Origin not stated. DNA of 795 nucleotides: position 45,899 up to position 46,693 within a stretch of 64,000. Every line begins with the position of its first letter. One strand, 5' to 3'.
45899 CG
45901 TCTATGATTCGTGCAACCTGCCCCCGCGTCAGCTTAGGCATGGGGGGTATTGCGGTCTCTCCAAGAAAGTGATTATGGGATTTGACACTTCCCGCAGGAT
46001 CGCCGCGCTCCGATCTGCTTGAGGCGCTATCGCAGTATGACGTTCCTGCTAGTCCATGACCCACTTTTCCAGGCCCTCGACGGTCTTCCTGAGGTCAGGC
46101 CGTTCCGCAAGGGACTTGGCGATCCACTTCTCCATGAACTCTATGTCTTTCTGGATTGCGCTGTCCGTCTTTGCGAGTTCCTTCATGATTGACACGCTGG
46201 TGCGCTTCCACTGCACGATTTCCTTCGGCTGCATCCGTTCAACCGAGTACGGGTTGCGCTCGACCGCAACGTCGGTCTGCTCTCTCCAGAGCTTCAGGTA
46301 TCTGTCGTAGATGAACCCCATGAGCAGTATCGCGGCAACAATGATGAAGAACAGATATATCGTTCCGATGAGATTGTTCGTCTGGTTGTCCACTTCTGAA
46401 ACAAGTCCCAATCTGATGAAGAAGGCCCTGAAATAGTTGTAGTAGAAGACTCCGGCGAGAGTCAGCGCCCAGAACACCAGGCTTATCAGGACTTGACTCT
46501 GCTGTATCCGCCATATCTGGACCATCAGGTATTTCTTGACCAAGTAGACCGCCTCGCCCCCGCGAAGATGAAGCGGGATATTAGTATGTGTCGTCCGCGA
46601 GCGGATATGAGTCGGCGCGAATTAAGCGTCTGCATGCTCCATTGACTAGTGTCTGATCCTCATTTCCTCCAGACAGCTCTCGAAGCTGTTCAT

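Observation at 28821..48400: Accessory surface-glycoprotein and glycosylation island with mobile-element scars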

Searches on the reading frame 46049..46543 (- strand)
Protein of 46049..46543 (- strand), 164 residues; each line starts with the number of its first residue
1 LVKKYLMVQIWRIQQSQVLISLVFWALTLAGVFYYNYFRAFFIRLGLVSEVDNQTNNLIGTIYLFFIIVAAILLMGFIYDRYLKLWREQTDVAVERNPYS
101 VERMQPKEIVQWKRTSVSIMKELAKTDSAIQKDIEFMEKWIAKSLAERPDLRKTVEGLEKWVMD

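Call 5: search_protein_families(library=pfam, proteins=[window:46049-46543:-], max_evalue=0.01)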
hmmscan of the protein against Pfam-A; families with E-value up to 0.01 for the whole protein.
window:46049-46543:- (164 aa): 0 families

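Call 18: search_protein_families(library=pfam, proteins=[window:46049-46543:-], max_evalue=1)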
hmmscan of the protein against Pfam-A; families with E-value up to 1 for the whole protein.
window:46049-46543:- (164 aa): 0 families

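Call 27: find_homologous_proteins(query=window:46052-46525:-, max_evalue=0.001)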
Query seq(158 aa) (158 aa): 27 proteins with E <= 0.001 among 63 candidates.
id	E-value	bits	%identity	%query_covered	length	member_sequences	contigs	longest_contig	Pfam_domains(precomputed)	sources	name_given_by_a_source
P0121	2.9e-96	338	99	100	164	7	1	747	-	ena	-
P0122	3.7e-85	302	88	100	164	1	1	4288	-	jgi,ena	-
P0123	6.4e-72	259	77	99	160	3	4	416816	-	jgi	jgi:hypothetical protein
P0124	4.7e-70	253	75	99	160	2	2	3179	-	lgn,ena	-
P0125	5.2e-69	249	75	100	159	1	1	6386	-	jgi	jgi:predicted PurR-regulated permease PerM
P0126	2.0e-67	244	76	99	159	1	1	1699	-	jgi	jgi:predicted PurR-regulated permease PerM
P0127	2.3e-64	234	70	99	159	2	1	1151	-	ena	-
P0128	1.4e-61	225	69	99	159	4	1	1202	-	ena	-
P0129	6.2e-61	223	75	89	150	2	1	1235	-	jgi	jgi:hypothetical protein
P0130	2.4e-57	211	63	99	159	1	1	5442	-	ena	-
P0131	3.5e-57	211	64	100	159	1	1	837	-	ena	-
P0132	9.3e-57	210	64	100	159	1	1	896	-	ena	-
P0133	5.1e-56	207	65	99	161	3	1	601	-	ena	-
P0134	2.6e-55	205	61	100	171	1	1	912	-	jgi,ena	-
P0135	9.2e-55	203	63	99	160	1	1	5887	-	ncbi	-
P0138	1.9e-50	189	56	99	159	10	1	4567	-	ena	-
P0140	6.1e-50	187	59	99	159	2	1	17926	-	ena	-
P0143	1.5e-47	180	54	99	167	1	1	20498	-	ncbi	-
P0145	9.2e-37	145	49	99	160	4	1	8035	-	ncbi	-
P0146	6.2e-36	142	48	99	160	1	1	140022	-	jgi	jgi:hypothetical protein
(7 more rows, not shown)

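Call 28: find_encoding_contigs(protein=P0123, flank=10000, max_places=4)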
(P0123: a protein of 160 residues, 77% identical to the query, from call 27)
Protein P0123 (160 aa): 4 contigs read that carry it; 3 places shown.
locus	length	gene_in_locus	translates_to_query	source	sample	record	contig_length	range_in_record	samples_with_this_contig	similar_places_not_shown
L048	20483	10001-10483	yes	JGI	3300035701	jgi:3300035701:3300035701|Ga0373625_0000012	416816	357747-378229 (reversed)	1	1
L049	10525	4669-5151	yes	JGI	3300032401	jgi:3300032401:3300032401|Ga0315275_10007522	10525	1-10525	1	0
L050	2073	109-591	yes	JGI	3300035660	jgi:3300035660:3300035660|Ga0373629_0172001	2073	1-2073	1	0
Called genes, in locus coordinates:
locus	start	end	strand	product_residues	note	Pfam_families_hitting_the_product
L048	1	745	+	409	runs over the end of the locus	PF03463:eRF1_1, PF18854:baeRF_family10, PF03464:eRF1_2, PF18859:acVLRF1, PF03465:eRF1_3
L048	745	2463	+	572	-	PF03485:Arg_tRNA_synt_N, PF00750:tRNA-synt_1d, PF05746:DALR_1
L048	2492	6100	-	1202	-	PF13620:CarboxypepD_reg (faint), PF00801:PKD, PF18911:PKD_4 (weak), PF07705:CARDB (faint), PF18911:PKD_4 (weak)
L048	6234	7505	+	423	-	PF02040:ArsB, PF03600:CitMHS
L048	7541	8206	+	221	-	PF01135:PCMT, PF13649:Methyltransf_25 (weak)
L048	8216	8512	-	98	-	-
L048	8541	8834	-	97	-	-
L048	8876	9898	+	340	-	PF01370:Epimerase, PF04321:RmlD_sub_bind, PF16363:GDP_Man_Dehyd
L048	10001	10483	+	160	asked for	-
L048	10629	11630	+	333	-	PF00534:Glycos_transf_1, PF13692:Glyco_trans_1_4, PF13524:Glyco_trans_1_2 (weak)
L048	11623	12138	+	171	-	PF08241:Methyltransf_11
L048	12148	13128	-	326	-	PF01370:Epimerase, PF04321:RmlD_sub_bind, PF16363:GDP_Man_Dehyd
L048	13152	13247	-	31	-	-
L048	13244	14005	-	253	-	-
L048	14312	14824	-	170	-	PF01209:Ubie_methyltran (weak), PF08241:Methyltransf_11, PF13847:Methyltransf_31 (weak), PF13649:Methyltransf_25 (weak)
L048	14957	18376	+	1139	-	PF22352:K319L-like_PKD, PF22352:K319L-like_PKD, PF17963:Big_9, PF18911:PKD_4, PF22352:K319L-like_PKD, PF18911:PKD_4, PF22352:K319L-like_PKD, PF22352:K319L-like_PKD, +13 more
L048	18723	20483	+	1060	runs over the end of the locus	PF04041:Glyco_hydro_130 (faint), PF02010:REJ (faint), PF18911:PKD_4, PF22352:K319L-like_PKD (faint), PF21027:Sde0182_C (faint), PF00801:PKD (weak), PF18911:PKD_4 (weak), PF00801:PKD (weak)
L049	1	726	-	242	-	?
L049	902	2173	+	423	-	PF02040:ArsB, PF03600:CitMHS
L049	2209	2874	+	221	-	PF01135:PCMT, PF13649:Methyltransf_25 (weak)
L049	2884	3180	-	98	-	-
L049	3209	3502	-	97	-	-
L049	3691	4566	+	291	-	PF01370:Epimerase, PF02719:Polysacc_synt_2 (faint), PF04321:RmlD_sub_bind, PF16363:GDP_Man_Dehyd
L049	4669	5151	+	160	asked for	-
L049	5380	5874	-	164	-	-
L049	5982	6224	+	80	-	-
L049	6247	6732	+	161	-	PF08241:Methyltransf_11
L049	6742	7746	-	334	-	PF04321:RmlD_sub_bind, PF01370:Epimerase, PF16363:GDP_Man_Dehyd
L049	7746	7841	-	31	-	-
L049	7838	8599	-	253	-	-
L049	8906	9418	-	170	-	PF01209:Ubie_methyltran (weak), PF08241:Methyltransf_11, PF13847:Methyltransf_31 (weak), PF13649:Methyltransf_25 (weak)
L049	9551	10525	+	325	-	?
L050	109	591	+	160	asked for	-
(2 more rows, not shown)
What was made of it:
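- Closest known: GDP-D-rhamnose / GDP-6-deoxyhexose pathways. Same: A bona fide GMD, an SDR-type 4-reductase candidate, a GT4 and several methyltransferases, co-clustered in L048 and L049 (call 28).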

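Call 29: find_encoding_contigs(protein=P0143, flank=10000, max_places=3)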
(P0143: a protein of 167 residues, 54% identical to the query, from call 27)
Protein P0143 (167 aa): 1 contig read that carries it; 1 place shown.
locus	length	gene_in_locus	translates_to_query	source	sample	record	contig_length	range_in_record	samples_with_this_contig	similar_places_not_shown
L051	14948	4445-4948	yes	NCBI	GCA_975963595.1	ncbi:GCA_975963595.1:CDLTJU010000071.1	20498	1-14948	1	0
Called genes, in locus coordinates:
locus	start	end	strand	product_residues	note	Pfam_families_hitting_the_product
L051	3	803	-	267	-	?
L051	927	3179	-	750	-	PF04041:Glyco_hydro_130 (faint), PF07705:CARDB (faint), PF00801:PKD (weak), PF18911:PKD_4, PF22352:K319L-like_PKD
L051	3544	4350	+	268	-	-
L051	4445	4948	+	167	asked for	-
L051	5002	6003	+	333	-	PF00534:Glycos_transf_1, PF13692:Glyco_trans_1_4, PF13524:Glyco_trans_1_2 (weak)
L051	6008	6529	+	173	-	-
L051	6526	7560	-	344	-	PF04321:RmlD_sub_bind, PF05368:NmrA (weak), PF01370:Epimerase, PF16363:GDP_Man_Dehyd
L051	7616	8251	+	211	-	PF13489:Methyltransf_23 (weak), PF08241:Methyltransf_11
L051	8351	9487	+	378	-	PF12773:DZR, PF12895:ANAPC3 (weak), PF13432:TPR_16 (weak), PF13414:TPR_11 (weak), PF00515:TPR_1, PF07719:TPR_2, PF13181:TPR_8, PF13414:TPR_11, +13 more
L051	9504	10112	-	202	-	PF01728:FtsJ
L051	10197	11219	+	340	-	PF00586:AIRS, PF02769:AIRS_C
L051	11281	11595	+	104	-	PF13237:Fer4_10 (weak)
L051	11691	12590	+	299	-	PF16881:LIAS_N, PF04055:Radical_SAM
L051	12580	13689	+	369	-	PF00676:E1_dh, PF02775:TPP_enzyme_C (faint)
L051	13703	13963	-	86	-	-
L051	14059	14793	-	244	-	PF00378:ECH_1, PF16113:ECH_2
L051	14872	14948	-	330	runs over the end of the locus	-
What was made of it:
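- On Classical integrative genomic island: The slot is filled in relatives (calls 28, 29).
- L051 reads PurM-RlmE-TPR-MT-GMD-173aa-GT4-smTM-268aa-large proteins (call 29).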

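Call 30: find_encoding_contigs(protein=P0146, flank=10000, max_places=3)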
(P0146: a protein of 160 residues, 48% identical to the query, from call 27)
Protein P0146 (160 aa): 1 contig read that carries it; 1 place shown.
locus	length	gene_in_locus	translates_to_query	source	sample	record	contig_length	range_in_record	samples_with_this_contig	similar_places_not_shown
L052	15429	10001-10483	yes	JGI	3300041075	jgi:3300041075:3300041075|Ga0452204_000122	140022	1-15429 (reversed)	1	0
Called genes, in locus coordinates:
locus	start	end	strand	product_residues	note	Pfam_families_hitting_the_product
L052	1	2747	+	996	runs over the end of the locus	PF00251:Glyco_hydro_32N (weak), PF00801:PKD (weak), PF18911:PKD_4, PF00801:PKD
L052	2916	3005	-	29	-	-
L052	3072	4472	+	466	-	-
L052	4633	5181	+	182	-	PF25087:GMPPB_C (faint), PF00132:Hexapep, PF14602:Hexapep_2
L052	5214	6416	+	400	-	PF13439:Glyco_transf_4 (weak), PF13477:Glyco_trans_4_2 (faint), PF13579:Glyco_trans_4_4 (weak), PF00534:Glycos_transf_1, PF13692:Glyco_trans_1_4, PF13524:Glyco_trans_1_2 (weak)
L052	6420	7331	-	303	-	PF01073:3Beta_HSD, PF01370:Epimerase, PF02719:Polysacc_synt_2, PF04321:RmlD_sub_bind, PF13460:NAD_binding_10, PF16363:GDP_Man_Dehyd, PF07993:NAD_binding_4 (weak)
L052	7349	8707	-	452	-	PF02826:2-Hacid_dh_C (faint), PF01210:NAD_Gly3P_dh_N (weak), PF03446:NAD_binding_2, PF03721:UDPG_MGDP_dh_N, PF00984:UDPG_MGDP_dh, PF03720:UDPG_MGDP_dh_C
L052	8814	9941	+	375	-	PF13439:Glyco_transf_4, PF13579:Glyco_trans_4_4 (weak), PF20706:GT4-conflict, PF00534:Glycos_transf_1, PF13692:Glyco_trans_1_4, PF13524:Glyco_trans_1_2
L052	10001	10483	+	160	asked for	-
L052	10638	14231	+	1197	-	PF02463:SMC_N, PF13175:AAA_15, PF13304:AAA_21 (faint), PF13476:AAA_23, PF13555:AAA_29, PF28367:CEP128, PF24161:CCDC39 (weak), PF06470:SMC_hinge, +1 more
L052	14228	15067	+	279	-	PF02616:SMC_ScpA (weak)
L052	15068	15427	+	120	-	?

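Call 57: find_encoding_contigs(protein=P0140, flank=10000, max_places=2)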
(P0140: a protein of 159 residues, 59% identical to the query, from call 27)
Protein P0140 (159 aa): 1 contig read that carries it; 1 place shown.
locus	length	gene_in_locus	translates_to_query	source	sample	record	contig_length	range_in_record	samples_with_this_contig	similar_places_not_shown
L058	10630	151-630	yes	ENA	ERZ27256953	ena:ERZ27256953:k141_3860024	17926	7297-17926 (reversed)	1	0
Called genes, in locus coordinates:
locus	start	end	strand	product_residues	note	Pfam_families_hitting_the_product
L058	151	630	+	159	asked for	-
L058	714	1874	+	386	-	PF13248:Zn_ribbon_3 (weak), PF13432:TPR_16 (weak), PF13424:TPR_12 (weak), PF13414:TPR_11 (weak), PF00515:TPR_1, PF07719:TPR_2, PF13181:TPR_8, PF13414:TPR_11, +15 more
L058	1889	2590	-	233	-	PF01728:FtsJ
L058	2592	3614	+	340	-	PF00586:AIRS, PF02769:AIRS_C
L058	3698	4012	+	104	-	PF13237:Fer4_10 (weak)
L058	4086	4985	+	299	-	PF16881:LIAS_N, PF04055:Radical_SAM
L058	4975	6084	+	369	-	PF00676:E1_dh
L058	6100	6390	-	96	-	-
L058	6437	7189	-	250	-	PF00378:ECH_1, PF16113:ECH_2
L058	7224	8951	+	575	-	PF00501:AMP-binding, PF13193:AMP-binding_C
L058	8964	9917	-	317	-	-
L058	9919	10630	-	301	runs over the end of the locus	PF00070:Pyr_redox (faint), PF01266:DAO (weak), PF01494:FAD_binding_3 (weak), PF03486:HI0933_like (faint), PF07992:Pyr_redox_2, PF13450:NAD_binding_8 (weak), PF13738:Pyr_redox_3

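Call 58: find_encoding_contigs(protein=P0145, flank=10000, max_places=2)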
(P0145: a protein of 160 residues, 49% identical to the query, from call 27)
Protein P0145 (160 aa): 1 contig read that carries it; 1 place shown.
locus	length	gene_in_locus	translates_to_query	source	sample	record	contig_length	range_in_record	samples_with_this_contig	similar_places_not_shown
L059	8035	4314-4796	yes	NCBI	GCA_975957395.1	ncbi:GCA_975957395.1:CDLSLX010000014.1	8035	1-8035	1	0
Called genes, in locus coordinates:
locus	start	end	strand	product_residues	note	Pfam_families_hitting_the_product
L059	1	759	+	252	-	?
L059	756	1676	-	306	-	PF01073:3Beta_HSD, PF01370:Epimerase, PF02719:Polysacc_synt_2, PF04321:RmlD_sub_bind, PF07993:NAD_binding_4 (weak), PF13460:NAD_binding_10, PF16363:GDP_Man_Dehyd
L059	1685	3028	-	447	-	PF03446:NAD_binding_2, PF03721:UDPG_MGDP_dh_N, PF00984:UDPG_MGDP_dh, PF03720:UDPG_MGDP_dh_C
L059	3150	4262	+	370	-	PF13439:Glyco_transf_4, PF13579:Glyco_trans_4_4 (faint), PF20706:GT4-conflict, PF00534:Glycos_transf_1, PF13692:Glyco_trans_1_4, PF13524:Glyco_trans_1_2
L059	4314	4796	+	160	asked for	-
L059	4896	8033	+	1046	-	?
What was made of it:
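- This includes a distant one at a different chromosomal site with a different sugar chemistry (L052: UDP-glucose dehydrogenase, epimerase, acetyltransferase, two GT4 genes, smTM and a large propeller protein; call 30) and L059 (call 58).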

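Call 59: find_encoding_contigs(protein=P0138, flank=10000, max_places=3)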
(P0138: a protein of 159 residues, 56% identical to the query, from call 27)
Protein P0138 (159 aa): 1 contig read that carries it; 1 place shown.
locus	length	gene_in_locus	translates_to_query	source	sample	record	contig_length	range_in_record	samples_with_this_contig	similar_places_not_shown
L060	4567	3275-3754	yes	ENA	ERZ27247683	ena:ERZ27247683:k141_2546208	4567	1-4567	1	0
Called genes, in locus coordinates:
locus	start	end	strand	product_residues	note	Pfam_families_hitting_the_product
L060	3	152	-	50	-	?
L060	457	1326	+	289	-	PF02475:TRM5-TYW2_MTfase (weak), PF01135:PCMT (weak), PF05050:Methyltransf_21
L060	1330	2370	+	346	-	PF00534:Glycos_transf_1, PF13692:Glyco_trans_1_4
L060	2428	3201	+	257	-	-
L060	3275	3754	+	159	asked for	-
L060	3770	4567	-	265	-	?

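Call 61: predict_structure(alignment_id=A2)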
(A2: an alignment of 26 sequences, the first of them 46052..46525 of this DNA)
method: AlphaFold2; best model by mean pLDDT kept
length: 158 residues; sequences in the alignment: 26
mean_pLDDT: 80.4   pTM: 0.46
mean pLDDT of the five models: 80.4, 77.1, 76.1, 75.3, 72.4
residues with pLDDT >= 90: 32; 70-90: 102; 50-70: 14; < 50: 10
segments of 3 or more residues with pLDDT < 50: 83-91
pLDDT, mean of each block of 10 residues (from residue 1): 76 90 90 90 85 92 89 67 48 63 83 79 81 83 86 86
secondary structure, 60 per line:
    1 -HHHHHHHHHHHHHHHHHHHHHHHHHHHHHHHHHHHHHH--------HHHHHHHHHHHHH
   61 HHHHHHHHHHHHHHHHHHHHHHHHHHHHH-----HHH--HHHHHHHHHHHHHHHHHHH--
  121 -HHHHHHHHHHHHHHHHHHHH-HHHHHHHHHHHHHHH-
elements in order: H2-39 H48-89 H100-118 H122-141 H143-157

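Call 64: fold_search(model_id=the predicted structure, library=pdb)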
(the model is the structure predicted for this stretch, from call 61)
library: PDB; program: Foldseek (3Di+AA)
matches with E <= 10: 8; with E <= 0.001: 0
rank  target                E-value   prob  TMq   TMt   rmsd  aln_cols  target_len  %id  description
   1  9sob_T                3.0e+00  0.06  0.17  0.05  23.0       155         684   14  Structural Model of the Nuclear Pore Complex in Arabidopsis thaliana (released 2025-11-05)
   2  3wyo_B                6.4e+00  0.05  0.23  0.23  12.7       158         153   13  Heterodimeric myoglobin formed by domain swapping (released 2014-11-19)
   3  6g94_A                7.5e+00  0.02  0.18  0.16  28.5       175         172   11  Structure of E. coli hydrogenase-1 C19G variant in complex with cytochrome b (released 2018-06-13)
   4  5b85                  8.0e+00  0.04  0.23  0.23  25.2       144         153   14  X-ray structure of ferric F138Y sperm whale myoglobin (released 2016-08-10)
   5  3wyo_A                8.4e+00  0.05  0.26  0.26  12.3       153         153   14  Heterodimeric myoglobin formed by domain swapping (released 2014-11-19)
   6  7v5p_A                8.9e+00  0.06  0.28  0.29  11.5       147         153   11  The dimeric structure of G80A/H81A myoglobin (released 2022-06-29)
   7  7v5q_A                8.9e+00  0.06  0.30  0.30  11.3       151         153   11  The dimeric structure of G80A/H81A/L137E myoglobin (released 2022-06-29)
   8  2ouq_B                9.5e+00  0.03  0.21  0.12  26.1       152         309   12  crystal structure of PDE10A2 in complex with GMP (released 2007-03-20)
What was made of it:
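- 46049..46543 (-): Small two-TM membrane protein, copy B (smTM-B), intact. It belongs to a lineage-restricted family of about 160 aa with the motif WREQ(T/S)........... All-helical model with pLDDT 80 and no structural neighbour (calls 61, 64).
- Tried and rejected: It is all-helical, and no meaningful structural neighbour was found (calls 61, 64).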

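Call 81: search_protein_families(library=phrogs, proteins=[window:46049-46525:-], max_evalue=0.01)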
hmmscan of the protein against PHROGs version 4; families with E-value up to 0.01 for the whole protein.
window:46049-46525:- (158 aa): 2 families
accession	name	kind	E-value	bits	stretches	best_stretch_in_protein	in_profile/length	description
phrog_14818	-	unknown function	0.0028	18.9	1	56-116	3-63/76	-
phrog_8566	-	unknown function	0.0064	17.5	1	50-138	3-95/127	-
